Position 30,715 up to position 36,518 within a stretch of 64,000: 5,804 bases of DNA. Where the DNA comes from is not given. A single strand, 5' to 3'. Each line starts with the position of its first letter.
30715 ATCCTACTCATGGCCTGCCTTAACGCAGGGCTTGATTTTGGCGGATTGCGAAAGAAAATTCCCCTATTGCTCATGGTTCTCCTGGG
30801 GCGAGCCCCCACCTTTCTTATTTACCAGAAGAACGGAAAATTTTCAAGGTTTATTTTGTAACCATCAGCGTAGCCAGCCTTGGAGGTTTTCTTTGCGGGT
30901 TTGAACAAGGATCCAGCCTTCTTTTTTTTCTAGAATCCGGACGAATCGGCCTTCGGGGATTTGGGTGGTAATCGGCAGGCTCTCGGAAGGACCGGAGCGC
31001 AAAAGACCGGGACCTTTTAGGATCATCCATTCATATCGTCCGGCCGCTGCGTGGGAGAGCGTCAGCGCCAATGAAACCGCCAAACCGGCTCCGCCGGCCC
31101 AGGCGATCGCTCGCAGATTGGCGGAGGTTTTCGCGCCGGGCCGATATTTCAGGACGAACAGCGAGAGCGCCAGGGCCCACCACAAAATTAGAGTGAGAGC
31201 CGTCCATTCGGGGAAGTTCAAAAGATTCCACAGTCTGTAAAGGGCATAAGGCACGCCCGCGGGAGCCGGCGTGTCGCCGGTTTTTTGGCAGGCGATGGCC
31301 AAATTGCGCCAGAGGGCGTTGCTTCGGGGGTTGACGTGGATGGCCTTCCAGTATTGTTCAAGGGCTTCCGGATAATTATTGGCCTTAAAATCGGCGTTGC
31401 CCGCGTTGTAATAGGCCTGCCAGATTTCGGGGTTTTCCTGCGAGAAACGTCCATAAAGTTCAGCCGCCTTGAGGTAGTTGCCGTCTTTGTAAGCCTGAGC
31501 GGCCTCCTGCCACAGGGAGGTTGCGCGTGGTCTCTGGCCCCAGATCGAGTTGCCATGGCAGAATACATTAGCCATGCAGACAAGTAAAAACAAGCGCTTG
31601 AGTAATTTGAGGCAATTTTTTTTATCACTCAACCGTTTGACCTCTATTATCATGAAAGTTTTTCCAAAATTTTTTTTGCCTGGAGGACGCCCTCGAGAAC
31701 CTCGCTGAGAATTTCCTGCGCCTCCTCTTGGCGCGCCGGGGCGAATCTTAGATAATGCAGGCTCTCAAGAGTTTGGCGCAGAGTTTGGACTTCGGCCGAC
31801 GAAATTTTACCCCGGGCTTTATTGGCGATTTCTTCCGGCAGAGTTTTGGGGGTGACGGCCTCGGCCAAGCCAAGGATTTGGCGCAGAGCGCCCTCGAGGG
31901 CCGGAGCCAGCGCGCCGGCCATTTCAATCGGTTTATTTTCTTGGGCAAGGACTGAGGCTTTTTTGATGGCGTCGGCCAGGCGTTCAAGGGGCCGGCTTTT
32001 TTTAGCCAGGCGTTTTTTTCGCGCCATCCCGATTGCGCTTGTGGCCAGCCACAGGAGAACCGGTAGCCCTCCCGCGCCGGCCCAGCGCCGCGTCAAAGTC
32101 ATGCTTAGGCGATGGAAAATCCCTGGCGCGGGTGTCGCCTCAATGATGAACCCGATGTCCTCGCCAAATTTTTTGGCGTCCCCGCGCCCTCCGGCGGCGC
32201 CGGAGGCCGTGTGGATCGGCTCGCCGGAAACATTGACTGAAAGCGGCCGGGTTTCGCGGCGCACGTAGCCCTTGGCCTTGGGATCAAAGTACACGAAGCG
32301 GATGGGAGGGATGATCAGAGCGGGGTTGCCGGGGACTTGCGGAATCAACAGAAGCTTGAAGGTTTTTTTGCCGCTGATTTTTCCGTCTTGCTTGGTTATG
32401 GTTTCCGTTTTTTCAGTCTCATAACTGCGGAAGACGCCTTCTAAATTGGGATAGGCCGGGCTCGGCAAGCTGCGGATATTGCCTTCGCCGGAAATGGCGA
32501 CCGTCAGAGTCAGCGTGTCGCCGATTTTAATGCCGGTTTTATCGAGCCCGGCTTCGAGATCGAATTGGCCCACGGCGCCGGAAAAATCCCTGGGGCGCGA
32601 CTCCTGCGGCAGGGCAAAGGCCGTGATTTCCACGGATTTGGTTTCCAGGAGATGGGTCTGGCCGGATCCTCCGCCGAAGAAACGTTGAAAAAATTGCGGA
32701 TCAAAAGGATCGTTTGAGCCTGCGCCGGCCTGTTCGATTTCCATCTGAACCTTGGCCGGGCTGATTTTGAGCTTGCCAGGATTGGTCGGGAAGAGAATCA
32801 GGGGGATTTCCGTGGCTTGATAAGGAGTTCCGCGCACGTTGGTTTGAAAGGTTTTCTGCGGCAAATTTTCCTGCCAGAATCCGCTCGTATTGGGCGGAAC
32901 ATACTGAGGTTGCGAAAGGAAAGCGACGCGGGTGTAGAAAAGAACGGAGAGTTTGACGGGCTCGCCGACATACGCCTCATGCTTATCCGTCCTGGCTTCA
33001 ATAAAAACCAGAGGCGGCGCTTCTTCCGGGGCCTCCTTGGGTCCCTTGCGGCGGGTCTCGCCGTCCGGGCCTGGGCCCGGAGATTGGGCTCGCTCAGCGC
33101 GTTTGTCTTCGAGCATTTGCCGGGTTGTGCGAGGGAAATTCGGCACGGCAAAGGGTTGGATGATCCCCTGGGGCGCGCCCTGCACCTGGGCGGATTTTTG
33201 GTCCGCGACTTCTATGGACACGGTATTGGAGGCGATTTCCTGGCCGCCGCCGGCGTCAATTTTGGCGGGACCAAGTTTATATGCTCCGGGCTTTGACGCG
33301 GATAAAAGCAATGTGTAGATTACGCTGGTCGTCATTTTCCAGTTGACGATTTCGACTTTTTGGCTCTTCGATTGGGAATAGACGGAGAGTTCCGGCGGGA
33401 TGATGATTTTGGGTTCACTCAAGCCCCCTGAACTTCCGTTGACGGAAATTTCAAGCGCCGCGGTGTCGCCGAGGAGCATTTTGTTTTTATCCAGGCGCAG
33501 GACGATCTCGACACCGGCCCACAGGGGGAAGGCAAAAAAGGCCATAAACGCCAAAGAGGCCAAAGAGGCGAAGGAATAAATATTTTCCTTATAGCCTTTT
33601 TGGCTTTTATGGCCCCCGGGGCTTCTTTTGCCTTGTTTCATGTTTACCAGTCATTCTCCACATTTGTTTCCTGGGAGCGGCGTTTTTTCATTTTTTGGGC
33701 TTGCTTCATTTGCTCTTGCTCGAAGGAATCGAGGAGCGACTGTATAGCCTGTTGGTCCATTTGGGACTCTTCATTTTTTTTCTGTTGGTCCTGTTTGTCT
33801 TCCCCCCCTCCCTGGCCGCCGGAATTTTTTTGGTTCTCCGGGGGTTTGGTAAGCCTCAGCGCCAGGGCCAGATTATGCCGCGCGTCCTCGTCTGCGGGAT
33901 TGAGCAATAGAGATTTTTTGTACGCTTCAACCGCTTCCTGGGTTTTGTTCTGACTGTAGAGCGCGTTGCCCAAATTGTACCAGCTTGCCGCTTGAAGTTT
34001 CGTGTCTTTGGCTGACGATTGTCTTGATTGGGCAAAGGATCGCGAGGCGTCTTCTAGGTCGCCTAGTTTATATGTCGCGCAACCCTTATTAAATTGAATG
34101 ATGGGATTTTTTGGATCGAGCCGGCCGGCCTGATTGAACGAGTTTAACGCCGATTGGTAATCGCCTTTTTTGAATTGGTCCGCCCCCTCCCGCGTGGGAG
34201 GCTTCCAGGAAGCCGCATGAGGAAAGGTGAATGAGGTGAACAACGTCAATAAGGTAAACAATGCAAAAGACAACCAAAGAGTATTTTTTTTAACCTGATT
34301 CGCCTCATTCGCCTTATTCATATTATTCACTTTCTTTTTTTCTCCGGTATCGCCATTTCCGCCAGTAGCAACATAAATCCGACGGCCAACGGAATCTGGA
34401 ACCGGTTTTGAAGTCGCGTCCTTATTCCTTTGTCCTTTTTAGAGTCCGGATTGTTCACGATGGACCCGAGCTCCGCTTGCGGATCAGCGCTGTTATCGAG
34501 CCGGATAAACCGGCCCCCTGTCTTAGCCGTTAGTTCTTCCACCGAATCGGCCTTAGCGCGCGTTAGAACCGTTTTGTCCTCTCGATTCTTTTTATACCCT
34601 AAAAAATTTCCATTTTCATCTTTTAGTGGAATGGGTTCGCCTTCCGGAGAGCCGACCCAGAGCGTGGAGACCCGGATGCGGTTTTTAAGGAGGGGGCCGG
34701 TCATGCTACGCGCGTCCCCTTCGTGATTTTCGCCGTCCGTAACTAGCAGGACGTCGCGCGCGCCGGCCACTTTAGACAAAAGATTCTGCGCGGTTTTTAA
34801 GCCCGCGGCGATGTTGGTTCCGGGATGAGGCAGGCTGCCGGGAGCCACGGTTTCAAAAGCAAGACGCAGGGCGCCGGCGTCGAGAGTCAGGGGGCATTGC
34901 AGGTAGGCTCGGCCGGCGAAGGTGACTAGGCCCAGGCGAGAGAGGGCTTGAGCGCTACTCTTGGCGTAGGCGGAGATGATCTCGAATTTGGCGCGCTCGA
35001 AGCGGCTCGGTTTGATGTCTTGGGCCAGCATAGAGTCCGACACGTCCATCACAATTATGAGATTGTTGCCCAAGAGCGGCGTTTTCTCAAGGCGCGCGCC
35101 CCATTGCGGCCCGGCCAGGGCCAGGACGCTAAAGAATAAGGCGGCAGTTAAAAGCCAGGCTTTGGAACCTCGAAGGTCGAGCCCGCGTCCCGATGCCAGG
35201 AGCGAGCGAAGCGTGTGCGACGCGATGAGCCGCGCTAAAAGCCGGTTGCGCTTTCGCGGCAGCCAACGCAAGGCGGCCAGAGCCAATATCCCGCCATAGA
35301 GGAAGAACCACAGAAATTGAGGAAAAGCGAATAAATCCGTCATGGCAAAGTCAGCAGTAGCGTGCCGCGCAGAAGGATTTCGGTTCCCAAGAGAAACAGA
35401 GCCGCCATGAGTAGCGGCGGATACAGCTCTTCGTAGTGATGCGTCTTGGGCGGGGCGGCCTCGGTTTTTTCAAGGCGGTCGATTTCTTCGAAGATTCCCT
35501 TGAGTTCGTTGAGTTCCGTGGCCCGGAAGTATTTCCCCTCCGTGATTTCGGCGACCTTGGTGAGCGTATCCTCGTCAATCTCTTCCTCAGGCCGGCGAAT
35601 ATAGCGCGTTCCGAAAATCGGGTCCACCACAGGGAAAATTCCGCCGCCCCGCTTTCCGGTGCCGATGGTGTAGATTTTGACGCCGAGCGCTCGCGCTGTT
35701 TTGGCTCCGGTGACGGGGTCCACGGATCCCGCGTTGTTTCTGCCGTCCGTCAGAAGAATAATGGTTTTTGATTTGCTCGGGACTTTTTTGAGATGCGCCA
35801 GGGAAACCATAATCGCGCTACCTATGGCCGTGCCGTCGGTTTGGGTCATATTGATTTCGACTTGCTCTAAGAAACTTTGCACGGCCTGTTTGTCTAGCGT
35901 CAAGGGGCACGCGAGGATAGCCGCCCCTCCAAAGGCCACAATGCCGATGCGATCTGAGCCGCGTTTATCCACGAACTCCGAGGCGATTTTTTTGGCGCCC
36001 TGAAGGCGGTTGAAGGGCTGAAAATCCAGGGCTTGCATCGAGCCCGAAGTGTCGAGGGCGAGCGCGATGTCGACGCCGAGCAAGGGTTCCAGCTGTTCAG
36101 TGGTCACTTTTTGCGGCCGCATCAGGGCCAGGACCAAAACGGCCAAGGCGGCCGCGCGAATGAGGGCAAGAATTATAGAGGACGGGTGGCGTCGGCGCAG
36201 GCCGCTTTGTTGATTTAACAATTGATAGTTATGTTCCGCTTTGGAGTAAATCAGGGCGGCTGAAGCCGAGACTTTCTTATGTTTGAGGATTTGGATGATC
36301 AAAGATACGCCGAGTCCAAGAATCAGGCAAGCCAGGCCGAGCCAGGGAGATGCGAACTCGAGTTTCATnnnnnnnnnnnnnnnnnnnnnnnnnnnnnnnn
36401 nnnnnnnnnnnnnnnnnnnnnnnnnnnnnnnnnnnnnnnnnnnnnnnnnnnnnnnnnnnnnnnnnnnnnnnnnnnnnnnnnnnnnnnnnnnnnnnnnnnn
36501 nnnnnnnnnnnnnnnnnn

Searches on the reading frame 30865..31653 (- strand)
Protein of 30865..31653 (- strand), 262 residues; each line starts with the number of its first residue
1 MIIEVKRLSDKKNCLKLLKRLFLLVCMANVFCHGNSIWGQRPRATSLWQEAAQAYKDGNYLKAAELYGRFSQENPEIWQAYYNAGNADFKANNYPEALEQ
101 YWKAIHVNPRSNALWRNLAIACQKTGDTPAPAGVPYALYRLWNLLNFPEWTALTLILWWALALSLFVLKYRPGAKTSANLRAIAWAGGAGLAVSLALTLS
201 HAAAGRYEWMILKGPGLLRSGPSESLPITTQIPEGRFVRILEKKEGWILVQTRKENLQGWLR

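Call 94: search_protein_families(library=pfam, proteins=[window:30865-31653:-], max_evalue=0.001)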
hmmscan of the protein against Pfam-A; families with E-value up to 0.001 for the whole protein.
window:30865-31653:- (262 aa): 7 families
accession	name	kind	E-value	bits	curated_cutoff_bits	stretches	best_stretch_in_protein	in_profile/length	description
PF13432.12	TPR_16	-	9.8e-09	36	32.7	2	54-100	7-53/65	Tetratricopeptide repeat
PF18348.7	SH3_16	-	4.4e-08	33.2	25.8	1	218-261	1-44/49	Bacterial dipeptidyl-peptidase Sh3 domain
PF07719.23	TPR_2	-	1.6e-07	31.3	27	0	79-110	2-33/34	Tetratricopeptide repeat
PF08239.17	SH3_3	-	1.1e-06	29.1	27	1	218-260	5-47/54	Bacterial SH3 domain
PF00515.34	TPR_1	-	4.9e-06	26.6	27.8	1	79-110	2-33/34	Tetratricopeptide repeat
PF13414.12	TPR_11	-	5.3e-06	26.5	26.8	1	85-126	1-42/42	TPR repeat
PF14559.12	TPR_19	-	0.00051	20.8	25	0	55-118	2-64/68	Tetratricopeptide repeat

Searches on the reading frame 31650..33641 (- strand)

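Call 94: search_protein_families(library=pfam, proteins=[window:31650-33641:-], max_evalue=0.001)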
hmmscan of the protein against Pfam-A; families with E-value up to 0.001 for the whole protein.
window:31650-33641:- (663 aa): 1 family
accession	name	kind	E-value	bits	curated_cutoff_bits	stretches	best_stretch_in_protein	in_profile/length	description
PF13584.12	BatD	-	6e-35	120.2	24.1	3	50-145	3-92/92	BatD DUF11 like domain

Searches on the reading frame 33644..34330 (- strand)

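Call 94: search_protein_families(library=pfam, proteins=[window:33644-34330:-], max_evalue=0.001)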
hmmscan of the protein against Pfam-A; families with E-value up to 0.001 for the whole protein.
window:33644-34330:- (228 aa): 17 families
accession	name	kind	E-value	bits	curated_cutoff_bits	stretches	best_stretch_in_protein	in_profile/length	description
PF13414.12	TPR_11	-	4.9e-18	65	26.8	2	121-158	1-38/42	TPR repeat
PF07719.23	TPR_2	-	6e-18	63.9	27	1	114-146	1-33/34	Tetratricopeptide repeat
PF00515.34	TPR_1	-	7.6e-17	60.8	27.8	1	114-145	1-32/34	Tetratricopeptide repeat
PF13432.12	TPR_16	-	8.7e-16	58.5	32.7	3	81-141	2-58/65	Tetratricopeptide repeat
PF13181.12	TPR_8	-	4.2e-11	42.5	25.7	1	114-146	1-33/34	Tetratricopeptide repeat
PF13431.12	TPR_17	-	2.4e-10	40.3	24.4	0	136-159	1-24/34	Tetratricopeptide repeat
PF13424.12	TPR_12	-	7.4e-09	36.1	30.1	1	87-141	14-72/77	Tetratricopeptide repeat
PF23914.1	TPR_CcmH_CycH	-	8.3e-09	35.9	42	1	113-213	49-142/158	Cytochrome c-type biogenesis protein H TPR domain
PF14559.12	TPR_19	-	1.8e-08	35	25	1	53-114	2-63/68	Tetratricopeptide repeat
PF13428.12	TPR_14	-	3.7e-08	33.7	23.5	1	115-155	2-42/44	Tetratricopeptide repeat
PF13176.12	TPR_7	-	3.2e-07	30.4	27.9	0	116-149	1-34/36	Tetratricopeptide repeat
PF13371.12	TPR_9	-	2.1e-05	24.9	35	0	55-101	8-54/73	Tetratricopeptide repeat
PF07720.18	TPR_3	-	0.0001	22.7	20.7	0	116-138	3-25/34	Tetratricopeptide repeat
PF24575.1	TPR_Slam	-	0.00021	22.1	35.2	0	117-160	50-93/104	Surface lipoprotein assembly modifier, N-terminal TPR repeats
PF13374.12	TPR_10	-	0.00028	21.3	27.5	0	119-141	7-29/42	Tetratricopeptide repeat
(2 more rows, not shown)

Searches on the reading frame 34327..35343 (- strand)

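Call 94: search_protein_families(library=pfam, proteins=[window:34327-35343:-], max_evalue=0.001)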
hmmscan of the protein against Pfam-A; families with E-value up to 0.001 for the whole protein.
window:34327-35343:- (338 aa): 2 families
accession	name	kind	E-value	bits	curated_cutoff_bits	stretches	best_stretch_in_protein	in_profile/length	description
PF13519.12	VWA_2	-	7.5e-17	62.3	27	1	95-205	1-107/107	von Willebrand factor type A domain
PF00092.34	VWA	-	1.4e-08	35.6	23.8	1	94-232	1-141/174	von Willebrand factor type A domain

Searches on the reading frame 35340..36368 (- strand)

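Call 94: search_protein_families(library=pfam, proteins=[window:35340-36368:-], max_evalue=0.001)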
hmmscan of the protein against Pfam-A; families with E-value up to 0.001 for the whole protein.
window:35340-36368:- (342 aa): 3 families
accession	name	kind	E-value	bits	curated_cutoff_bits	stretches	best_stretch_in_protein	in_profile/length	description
PF00092.34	VWA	-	7.7e-20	72.3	23.8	1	100-294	1-173/174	von Willebrand factor type A domain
PF13519.12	VWA_2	-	6e-18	65.9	27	1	102-209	2-106/107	von Willebrand factor type A domain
PF06707.17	DUF1194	-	3.3e-06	26.9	27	1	159-236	73-153/206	Protein of unknown function (DUF1194)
